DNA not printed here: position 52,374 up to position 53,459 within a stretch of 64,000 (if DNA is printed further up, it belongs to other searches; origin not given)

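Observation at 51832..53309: Tandem paralogous standalone MshEN-domain proteins, candidate c-di-GMP receptors, divergent from a sigma54 regulator and upstream of pilMNOPQ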

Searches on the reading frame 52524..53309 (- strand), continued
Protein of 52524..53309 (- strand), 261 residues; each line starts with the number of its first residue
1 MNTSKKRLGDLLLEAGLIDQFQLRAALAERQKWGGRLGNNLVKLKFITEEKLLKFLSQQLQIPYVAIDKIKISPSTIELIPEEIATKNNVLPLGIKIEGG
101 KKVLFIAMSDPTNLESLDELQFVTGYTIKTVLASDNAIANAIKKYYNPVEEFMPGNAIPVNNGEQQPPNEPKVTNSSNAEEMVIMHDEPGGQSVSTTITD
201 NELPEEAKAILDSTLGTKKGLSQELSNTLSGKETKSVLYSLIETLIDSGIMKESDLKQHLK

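Call 29: find_encoding_contigs(protein=P0027, flank=8000, max_places=2)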
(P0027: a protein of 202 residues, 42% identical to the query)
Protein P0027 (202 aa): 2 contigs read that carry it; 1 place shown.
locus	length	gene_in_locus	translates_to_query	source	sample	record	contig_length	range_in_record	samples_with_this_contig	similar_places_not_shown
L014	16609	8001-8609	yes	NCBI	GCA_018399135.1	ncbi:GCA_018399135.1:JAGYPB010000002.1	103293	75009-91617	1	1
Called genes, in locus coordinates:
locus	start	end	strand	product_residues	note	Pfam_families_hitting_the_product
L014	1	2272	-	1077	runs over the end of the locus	PF00474:SSF (weak), PF01590:GAF, PF13185:GAF_2, PF07228:SpoIIE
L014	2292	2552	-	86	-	-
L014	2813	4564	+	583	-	PF09976:TPR_21 (weak), PF14559:TPR_19, PF13432:TPR_16 (weak), PF07719:TPR_2 (weak), PF23914:TPR_CcmH_CycH, PF14559:TPR_19, PF13432:TPR_16, PF00515:TPR_1 (weak), +22 more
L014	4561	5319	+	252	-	-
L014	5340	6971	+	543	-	PF00496:SBP_bac_5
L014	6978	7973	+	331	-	PF19300:BPD_transp_1_N, PF00528:BPD_transp_1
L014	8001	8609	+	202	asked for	PF05157:MshEN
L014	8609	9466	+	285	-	PF12911:OppC_N, PF00528:BPD_transp_1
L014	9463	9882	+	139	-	-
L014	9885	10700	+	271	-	PF01149:Fapy_DNA_glyco, PF06831:H2TH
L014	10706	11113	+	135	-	PF13279:4HBT_2, PF03061:4HBT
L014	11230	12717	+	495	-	PF01336:tRNA_anti-codon, PF00152:tRNA-synt_2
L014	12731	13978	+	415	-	PF12704:MacB_PCD, PF02687:FtsX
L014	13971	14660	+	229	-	PF00005:ABC_tran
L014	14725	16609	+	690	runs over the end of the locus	PF25282:POTRA1_3_Toc75 (faint), PF07244:POTRA (weak), PF08478:POTRA_1 (faint), PF08479:POTRA_2 (faint), PF07244:POTRA, PF01103:Omp85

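Call 30: find_encoding_contigs(protein=P0035, flank=8000, max_places=2)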
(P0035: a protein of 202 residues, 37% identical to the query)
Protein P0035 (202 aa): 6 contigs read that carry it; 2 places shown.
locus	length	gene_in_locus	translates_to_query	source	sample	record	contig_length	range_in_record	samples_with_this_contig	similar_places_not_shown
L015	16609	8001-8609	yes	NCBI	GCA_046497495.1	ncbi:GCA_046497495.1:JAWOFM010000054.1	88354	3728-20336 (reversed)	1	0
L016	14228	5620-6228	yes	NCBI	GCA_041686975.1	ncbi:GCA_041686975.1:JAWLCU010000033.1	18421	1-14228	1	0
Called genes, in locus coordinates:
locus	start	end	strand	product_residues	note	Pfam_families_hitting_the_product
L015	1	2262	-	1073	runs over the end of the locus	PF00474:SSF (weak), PF01590:GAF, PF13185:GAF_2, PF07228:SpoIIE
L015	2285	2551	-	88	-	-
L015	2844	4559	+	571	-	PF14559:TPR_19, PF25063:ARM_TT21_C, PF13424:TPR_12 (weak), PF13432:TPR_16, PF23914:TPR_CcmH_CycH, PF00515:TPR_1 (weak), PF07719:TPR_2 (weak), PF14559:TPR_19, +27 more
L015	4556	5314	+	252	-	-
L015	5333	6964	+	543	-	PF00496:SBP_bac_5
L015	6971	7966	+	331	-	PF19300:BPD_transp_1_N, PF00528:BPD_transp_1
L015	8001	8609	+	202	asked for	PF05157:MshEN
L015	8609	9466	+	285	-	PF12911:OppC_N, PF00528:BPD_transp_1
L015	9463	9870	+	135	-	-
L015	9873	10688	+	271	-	PF01149:Fapy_DNA_glyco, PF06831:H2TH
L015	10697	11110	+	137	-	PF13279:4HBT_2, PF03061:4HBT (weak)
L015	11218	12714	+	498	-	PF01336:tRNA_anti-codon, PF00152:tRNA-synt_2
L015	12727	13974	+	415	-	PF12704:MacB_PCD, PF02687:FtsX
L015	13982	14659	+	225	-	PF00005:ABC_tran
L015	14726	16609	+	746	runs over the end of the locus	PF07244:POTRA (weak), PF08478:POTRA_1 (faint), PF08479:POTRA_2 (faint), PF07244:POTRA, PF01103:Omp85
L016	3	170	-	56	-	?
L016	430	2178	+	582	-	PF14559:TPR_19, PF13424:TPR_12 (weak), PF25063:ARM_TT21_C, PF13432:TPR_16, PF00515:TPR_1 (weak), PF07719:TPR_2 (weak), PF23914:TPR_CcmH_CycH, PF14559:TPR_19, +27 more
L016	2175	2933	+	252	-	-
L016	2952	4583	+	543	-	PF00496:SBP_bac_5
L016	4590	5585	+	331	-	PF19300:BPD_transp_1_N, PF00528:BPD_transp_1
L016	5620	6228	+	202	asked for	PF05157:MshEN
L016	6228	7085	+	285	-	PF12911:OppC_N, PF00528:BPD_transp_1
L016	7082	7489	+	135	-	-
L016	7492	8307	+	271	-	PF01149:Fapy_DNA_glyco, PF06831:H2TH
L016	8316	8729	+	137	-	PF13279:4HBT_2, PF03061:4HBT (weak)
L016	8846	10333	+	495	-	PF01336:tRNA_anti-codon, PF00152:tRNA-synt_2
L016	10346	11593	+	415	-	PF12704:MacB_PCD, PF02687:FtsX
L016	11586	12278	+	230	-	PF00005:ABC_tran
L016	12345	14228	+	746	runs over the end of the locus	PF07244:POTRA (weak), PF08478:POTRA_1 (faint), PF08479:POTRA_2 (faint), PF07244:POTRA, PF01103:Omp85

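Call 39: search_protein_representatives(alignment_id=A1)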
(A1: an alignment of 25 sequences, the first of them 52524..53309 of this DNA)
Query: 25 sequences, 249 profile positions. Proteins with E-value up to 0.001 (for the whole library): 27860; up to 1e-10: 13005; up to 1e-30: 1071. The best 150 are listed.
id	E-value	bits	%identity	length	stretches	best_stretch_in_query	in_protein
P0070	2.6e-105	367.8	-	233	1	1-249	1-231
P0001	2.4e-102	358.1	-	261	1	2-244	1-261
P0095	1.9e-89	315.8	-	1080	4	4-152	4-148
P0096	2.0e-80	286.3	-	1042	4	4-152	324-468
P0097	4.8e-73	262.2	-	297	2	6-153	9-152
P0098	2.4e-72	259.9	-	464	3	8-152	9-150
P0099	1.6e-69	250.6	-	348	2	4-151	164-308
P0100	1.4e-68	247.5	-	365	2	2-152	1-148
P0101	5.8e-67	242.2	-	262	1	2-248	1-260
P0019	3.8e-66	239.6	-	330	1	2-244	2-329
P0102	4.8e-65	235.9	-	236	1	4-244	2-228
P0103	4.3e-64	232.8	-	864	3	7-168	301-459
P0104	3.5e-63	229.8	-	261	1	2-244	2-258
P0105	1.5e-62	227.8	-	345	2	8-151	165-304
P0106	2.7e-62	226.9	-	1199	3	7-171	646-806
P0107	4.0e-62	226.4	-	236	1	5-247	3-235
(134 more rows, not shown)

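Call 41: predict_structure(alignment_id=A2)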
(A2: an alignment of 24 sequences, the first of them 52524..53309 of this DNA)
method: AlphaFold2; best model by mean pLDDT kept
length: 261 residues; sequences in the alignment: 24
mean_pLDDT: 70.8   pTM: 0.51
mean pLDDT of the five models: 70.8, 70.2, 70.0, 69.3, 66.9
residues with pLDDT >= 90: 77; 70-90: 83; 50-70: 22; < 50: 79
segments of 3 or more residues with pLDDT < 50: 150-204, 206-226
pLDDT, mean of each block of 10 residues (from residue 1): 67 91 91 87 91 89 87 90 92 89 91 89 92 91 81 39 35 36 38 32 45 38 48 67 78 71 47
secondary structure, 60 per line:
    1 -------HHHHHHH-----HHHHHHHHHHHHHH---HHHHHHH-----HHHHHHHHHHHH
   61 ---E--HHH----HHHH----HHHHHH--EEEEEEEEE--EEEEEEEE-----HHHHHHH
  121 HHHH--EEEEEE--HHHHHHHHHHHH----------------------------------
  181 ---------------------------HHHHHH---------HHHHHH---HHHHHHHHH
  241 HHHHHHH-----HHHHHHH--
elements in order: H8-14 H20-33 H37-43 H49-60 H74-77 H82-87 E90-98 E101-108 H114-124 E127-132 H135-146 H208-213 H223-228 H232-247 H253-259

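Call 49: find_homologous_proteins(query=A4, max_evalue=1e-10)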
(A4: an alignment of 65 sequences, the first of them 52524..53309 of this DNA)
Query A4 (65 sequences) (261 aa, profile of the alignment): 1006 proteins with E <= 1e-10 among 8000 candidates; the best 120 are listed.
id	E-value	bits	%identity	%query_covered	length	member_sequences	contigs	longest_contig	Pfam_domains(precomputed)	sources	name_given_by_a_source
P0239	4.1e-80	287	40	99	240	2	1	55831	PF05157.21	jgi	-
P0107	2.7e-79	284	39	99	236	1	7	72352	PF05157.21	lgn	-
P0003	2.7e-74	268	65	100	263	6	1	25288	PF05157.21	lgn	-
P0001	9.3e-74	266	97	100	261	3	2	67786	PF05157.21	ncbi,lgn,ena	-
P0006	1.1e-73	266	62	100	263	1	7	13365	PF05157.21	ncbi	ncbi:MAG: hypothetical protein ACP5JP_03510 [bacterium]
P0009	1.1e-73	266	63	100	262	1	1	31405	PF05157.21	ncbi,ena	-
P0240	4.5e-73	264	46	67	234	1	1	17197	PF05157.21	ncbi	-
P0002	7.9e-73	263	63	100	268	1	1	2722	PF05157.21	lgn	-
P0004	1.6e-72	262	63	100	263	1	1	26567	PF05157.21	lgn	-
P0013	3.3e-72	261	62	100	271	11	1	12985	PF05157.21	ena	-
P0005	7.0e-72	260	66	100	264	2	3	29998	PF05157.21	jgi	jgi:type IV pilus assembly protein PilB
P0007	9.5e-72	260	63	100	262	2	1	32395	PF05157.21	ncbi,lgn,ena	-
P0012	1.4e-71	259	66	100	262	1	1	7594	PF05157.21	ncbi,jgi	-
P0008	1.7e-71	259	63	100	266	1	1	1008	PF05157.21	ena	-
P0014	4.7e-71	257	65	100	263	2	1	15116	PF05157.21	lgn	-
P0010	1.0e-70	256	64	100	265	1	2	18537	PF05157.21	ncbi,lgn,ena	-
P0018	2.3e-70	255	56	57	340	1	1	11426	PF05157.21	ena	-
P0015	8.5e-70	253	62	100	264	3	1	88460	PF05157.21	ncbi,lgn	-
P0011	1.3e-69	253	66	100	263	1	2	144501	PF05157.21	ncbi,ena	-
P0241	1.8e-69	252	46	58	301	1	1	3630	PF05157.21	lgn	-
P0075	1.8e-69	252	47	63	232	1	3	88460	PF05157.21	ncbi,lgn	-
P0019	4.5e-69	251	54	57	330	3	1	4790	PF05157.21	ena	-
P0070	8.0e-69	250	51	55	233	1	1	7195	PF05157.21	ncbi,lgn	-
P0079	8.3e-69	250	47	63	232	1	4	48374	PF05157.21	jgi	jgi:type IV pilus assembly protein PilB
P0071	3.0e-68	248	47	62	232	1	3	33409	PF05157.21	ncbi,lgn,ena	-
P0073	3.2e-68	248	47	62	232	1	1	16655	PF05157.21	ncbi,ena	-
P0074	3.5e-68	248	47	62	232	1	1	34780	PF05157.21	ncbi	-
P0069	4.1e-68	248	50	54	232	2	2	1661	PF05157.21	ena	-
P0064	4.6e-68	248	45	64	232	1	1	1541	PF05157.21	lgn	-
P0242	6.1e-68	247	46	55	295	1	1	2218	PF05157.21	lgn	-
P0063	6.4e-68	247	44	64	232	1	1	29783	PF05157.21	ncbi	-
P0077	1.5e-67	246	44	66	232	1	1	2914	PF05157.21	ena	-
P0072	1.6e-67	246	44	66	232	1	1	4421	PF05157.21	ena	-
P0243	1.7e-67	246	45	70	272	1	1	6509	PF05157.21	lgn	-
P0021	1.1e-66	243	43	69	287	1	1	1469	PF05157.21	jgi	jgi:hypothetical protein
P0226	5.1e-66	241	34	75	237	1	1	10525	PF05157.21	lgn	-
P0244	8.3e-66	240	43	54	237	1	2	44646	PF05157.21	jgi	jgi:type IV pilus assembly protein PilB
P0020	1.1e-65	240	49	54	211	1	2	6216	PF05157.21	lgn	-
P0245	3.8e-65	238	51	54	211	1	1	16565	PF05157.21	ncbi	-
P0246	7.4e-65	237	47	56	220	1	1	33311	PF05157.21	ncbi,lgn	ncbi:MAG: hypothetical protein Kow0092_12210 [Deferrisomatales bacterium]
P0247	4.3e-64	235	46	54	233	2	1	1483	PF05157.21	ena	-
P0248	1.5e-63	233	45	54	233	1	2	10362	PF05157.21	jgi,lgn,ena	-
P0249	8.8e-62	227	34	96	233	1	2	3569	PF05157.21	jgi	jgi:hypothetical protein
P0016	1.8e-61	226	64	94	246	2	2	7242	PF05157.21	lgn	-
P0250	3.1e-61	225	41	56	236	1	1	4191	PF05157.21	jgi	jgi:hypothetical protein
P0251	4.4e-60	222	44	53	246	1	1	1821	PF05157.21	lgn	-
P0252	9.3e-60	221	42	51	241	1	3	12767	PF05157.21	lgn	-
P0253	1.2e-59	220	47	54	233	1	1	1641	PF05157.21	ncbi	-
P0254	1.8e-59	220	40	54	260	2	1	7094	PF05157.21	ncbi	-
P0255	2.3e-59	219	39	70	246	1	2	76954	PF05157.21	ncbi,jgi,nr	ncbi:MAG: hypothetical protein JRJ19_01550 [Deltaproteobacteria bacterium]|nr:hypothetical protein [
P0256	4.8e-59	218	38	53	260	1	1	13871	PF05157.21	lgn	-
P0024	6.8e-59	218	33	98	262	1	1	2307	PF05157.21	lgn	-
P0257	6.8e-59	218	40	56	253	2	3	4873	PF05157.21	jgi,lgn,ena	-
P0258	8.5e-59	217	38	55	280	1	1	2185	PF05157.21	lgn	-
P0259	1.0e-58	217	29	96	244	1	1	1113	PF05157.21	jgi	jgi:type IV pilus assembly protein PilB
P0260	1.9e-58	216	42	56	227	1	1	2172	PF05157.21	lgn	-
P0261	3.1e-58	216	36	62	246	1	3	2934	PF05157.21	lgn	-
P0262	4.2e-58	215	36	63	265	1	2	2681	PF05157.21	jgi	jgi:type IV pilus assembly protein PilB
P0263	5.6e-58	215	36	66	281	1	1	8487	PF05157.21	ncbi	-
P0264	6.0e-58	215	36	63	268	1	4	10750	PF05157.21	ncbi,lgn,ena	-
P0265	6.5e-58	214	42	54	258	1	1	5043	PF05157.21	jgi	jgi:type IV pilus assembly protein PilB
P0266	1.5e-57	213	40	55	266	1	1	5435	PF05157.21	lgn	-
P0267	6.3e-57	211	30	57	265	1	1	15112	PF05157.21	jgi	jgi:type IV pilus assembly protein PilB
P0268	1.4e-56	210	36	71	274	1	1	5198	PF05157.21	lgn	-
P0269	1.4e-56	210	30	98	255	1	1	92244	PF05157.21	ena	-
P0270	1.5e-56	210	41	54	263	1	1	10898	PF05157.21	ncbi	ncbi:MAG: hypothetical protein ACT4TC_09235 [Myxococcaceae bacterium]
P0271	2.1e-56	210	38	55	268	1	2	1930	PF05157.21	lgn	-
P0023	2.1e-56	210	41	57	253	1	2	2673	PF05157.21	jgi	jgi:hypothetical protein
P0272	4.7e-56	208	35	55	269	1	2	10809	PF05157.21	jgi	jgi:type IV pilus assembly protein PilB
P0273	4.9e-56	208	45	56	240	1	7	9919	PF05157.21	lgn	-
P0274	7.2e-56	208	40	54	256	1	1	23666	PF05157.21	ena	-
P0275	8.5e-56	208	40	54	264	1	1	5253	PF05157.21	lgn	-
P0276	1.3e-55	207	45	54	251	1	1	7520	PF05157.21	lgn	-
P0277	1.5e-55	207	38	55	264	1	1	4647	PF05157.21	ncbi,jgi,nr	ncbi:MAG: hypothetical protein JRH20_24705 [Deltaproteobacteria bacterium]|nr:hypothetical protein [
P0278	1.7e-55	207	40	54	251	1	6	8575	PF05157.21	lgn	-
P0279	1.9e-55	206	42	54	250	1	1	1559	PF05157.21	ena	-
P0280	2.0e-55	206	41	55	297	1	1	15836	PF05157.21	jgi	jgi:type II secretion system (T2SS) protein E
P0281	2.0e-55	206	31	98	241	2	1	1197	PF05157.21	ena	-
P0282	2.1e-55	206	45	54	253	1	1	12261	PF05157.21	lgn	-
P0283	2.3e-55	206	38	55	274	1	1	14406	PF05157.21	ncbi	-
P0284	2.7e-55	206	42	54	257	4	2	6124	PF05157.21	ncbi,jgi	jgi:hypothetical protein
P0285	3.0e-55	206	46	54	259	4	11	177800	PF05157.21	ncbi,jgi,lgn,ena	jgi:hypothetical protein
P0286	3.0e-55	206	39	54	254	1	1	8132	PF05157.21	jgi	jgi:hypothetical protein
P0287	3.9e-55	205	38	55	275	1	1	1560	PF05157.21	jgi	jgi:type IV pilus assembly protein PilB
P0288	7.2e-55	204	38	55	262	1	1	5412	PF05157.21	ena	-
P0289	7.5e-55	204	40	53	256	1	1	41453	PF05157.21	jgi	jgi:type IV pilus assembly protein PilB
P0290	7.9e-55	204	46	54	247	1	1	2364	PF05157.21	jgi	jgi:Type II secretion system (T2SS), protein E, N-terminal domain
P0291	8.3e-55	204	40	54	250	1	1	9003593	PF05157.21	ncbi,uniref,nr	ncbi:general secretion pathway protein GspE [Corallococcus macrosporus]|uniref:General secretion pat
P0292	9.0e-55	204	43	55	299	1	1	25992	PF05157.21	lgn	-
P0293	9.3e-55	204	42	55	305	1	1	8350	PF05157.21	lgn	-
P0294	1.4e-54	204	44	54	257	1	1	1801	PF05157.21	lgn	-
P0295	2.6e-54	203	40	54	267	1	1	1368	PF05157.21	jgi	jgi:hypothetical protein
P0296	3.0e-54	202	38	59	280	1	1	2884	PF05157.21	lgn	-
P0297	3.7e-54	202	40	58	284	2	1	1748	PF05157.21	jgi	-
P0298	4.0e-54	202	44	54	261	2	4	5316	PF05157.21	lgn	-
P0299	4.0e-54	202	39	54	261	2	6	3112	PF05157.21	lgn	-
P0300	4.5e-54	202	37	76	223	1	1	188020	PF05157.21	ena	-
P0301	5.0e-54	202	40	54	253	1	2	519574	PF05157.21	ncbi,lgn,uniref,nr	ncbi:general secretion pathway protein GspE [Comamonas sp. JC664]|uniref:GspE/PulE/PilB domain-conta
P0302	5.1e-54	202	43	54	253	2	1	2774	PF05157.21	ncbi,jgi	jgi:hypothetical protein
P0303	6.4e-54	201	44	54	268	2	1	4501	PF05157.21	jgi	-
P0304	7.2e-54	201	45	54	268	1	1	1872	PF05157.21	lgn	-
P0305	7.3e-54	201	41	56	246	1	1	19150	PF05157.21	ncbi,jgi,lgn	ncbi:MAG: hypothetical protein ACOX6T_14815 [Myxococcales bacterium]|jgi:hypothetical protein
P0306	7.9e-54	201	37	55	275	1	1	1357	PF05157.21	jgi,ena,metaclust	metaclust:\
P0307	8.8e-54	201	40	54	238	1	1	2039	PF05157.21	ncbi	-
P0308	9.0e-54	201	37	55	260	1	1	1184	PF05157.21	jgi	-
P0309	1.0e-53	201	45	54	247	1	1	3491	PF05157.21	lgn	-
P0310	1.1e-53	201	44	54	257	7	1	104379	PF05157.21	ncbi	-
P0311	1.6e-53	200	42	54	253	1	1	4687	PF05157.21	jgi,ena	-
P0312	1.6e-53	200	41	54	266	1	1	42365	PF05157.21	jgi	jgi:hypothetical protein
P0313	1.8e-53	200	41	54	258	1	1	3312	PF05157.21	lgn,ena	-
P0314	2.1e-53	200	39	54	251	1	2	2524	PF05157.21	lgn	-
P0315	2.2e-53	200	44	55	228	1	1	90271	PF05157.21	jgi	jgi:type IV pilus assembly protein PilB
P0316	2.4e-53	200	42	54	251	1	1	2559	PF05157.21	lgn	-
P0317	2.5e-53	199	38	55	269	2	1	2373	PF05157.21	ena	-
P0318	2.5e-53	199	45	54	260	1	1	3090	PF05157.21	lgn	-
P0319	2.5e-53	199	44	54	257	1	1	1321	PF05157.21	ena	-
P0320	2.5e-53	199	40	55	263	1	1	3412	PF05157.21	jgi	jgi:type IV pilus assembly protein PilB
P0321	2.7e-53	199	41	54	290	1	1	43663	PF05157.21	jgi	jgi:hypothetical protein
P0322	2.8e-53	199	40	54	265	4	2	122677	PF05157.21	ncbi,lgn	-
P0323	3.0e-53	199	45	54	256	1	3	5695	PF05157.21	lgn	-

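Call 52: find_encoding_contigs(protein=P0291, flank=10000, max_places=2)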
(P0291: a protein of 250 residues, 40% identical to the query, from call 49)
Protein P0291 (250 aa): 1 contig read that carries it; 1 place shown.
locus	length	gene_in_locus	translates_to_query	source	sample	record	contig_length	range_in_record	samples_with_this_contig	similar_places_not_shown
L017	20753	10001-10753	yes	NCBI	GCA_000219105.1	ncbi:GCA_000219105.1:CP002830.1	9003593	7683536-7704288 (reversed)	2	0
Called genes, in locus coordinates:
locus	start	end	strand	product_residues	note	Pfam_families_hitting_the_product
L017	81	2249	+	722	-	PF02985:HEAT (faint), PF13646:HEAT_2, PF00160:Pro_isomerase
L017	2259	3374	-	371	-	PF00072:Response_reg, PF13487:HD_5, PF01966:HD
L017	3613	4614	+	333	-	PF01113:DapB_N (weak), PF19328:DAP_DH_C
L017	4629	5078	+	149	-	PF01575:MaoC_dehydratas, PF13452:FAS1_DH_region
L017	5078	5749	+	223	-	PF01575:MaoC_dehydratas, PF13452:FAS1_DH_region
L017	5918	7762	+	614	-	PF02771:Acyl-CoA_dh_N, PF02770:Acyl-CoA_dh_M, PF00441:Acyl-CoA_dh_1, PF08028:Acyl-CoA_dh_2, PF22924:ACOX_C_alpha1 (weak), PF12806:Acyl-CoA_dh_C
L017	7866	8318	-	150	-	PF02472:ExbD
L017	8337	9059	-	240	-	PF01618:MotA_ExbB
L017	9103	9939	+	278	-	-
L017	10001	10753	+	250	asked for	PF05157:MshEN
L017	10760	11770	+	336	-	PF05157:MshEN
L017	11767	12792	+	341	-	PF00005:ABC_tran, PF13304:AAA_21 (weak), PF08352:oligo_HPY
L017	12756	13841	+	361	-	PF00005:ABC_tran, PF08352:oligo_HPY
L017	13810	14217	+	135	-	PF09858:DUF2085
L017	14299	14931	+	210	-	PF04542:Sigma70_r2, PF08281:Sigma70_r4_2, PF04545:Sigma70_r4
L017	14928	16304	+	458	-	PF13490:zf-HC2 (weak)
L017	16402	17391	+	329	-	PF07811:TadE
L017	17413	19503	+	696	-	PF13400:Tad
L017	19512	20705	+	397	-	PF07811:TadE (weak)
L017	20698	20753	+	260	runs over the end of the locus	PF27226:AF_1845 (faint)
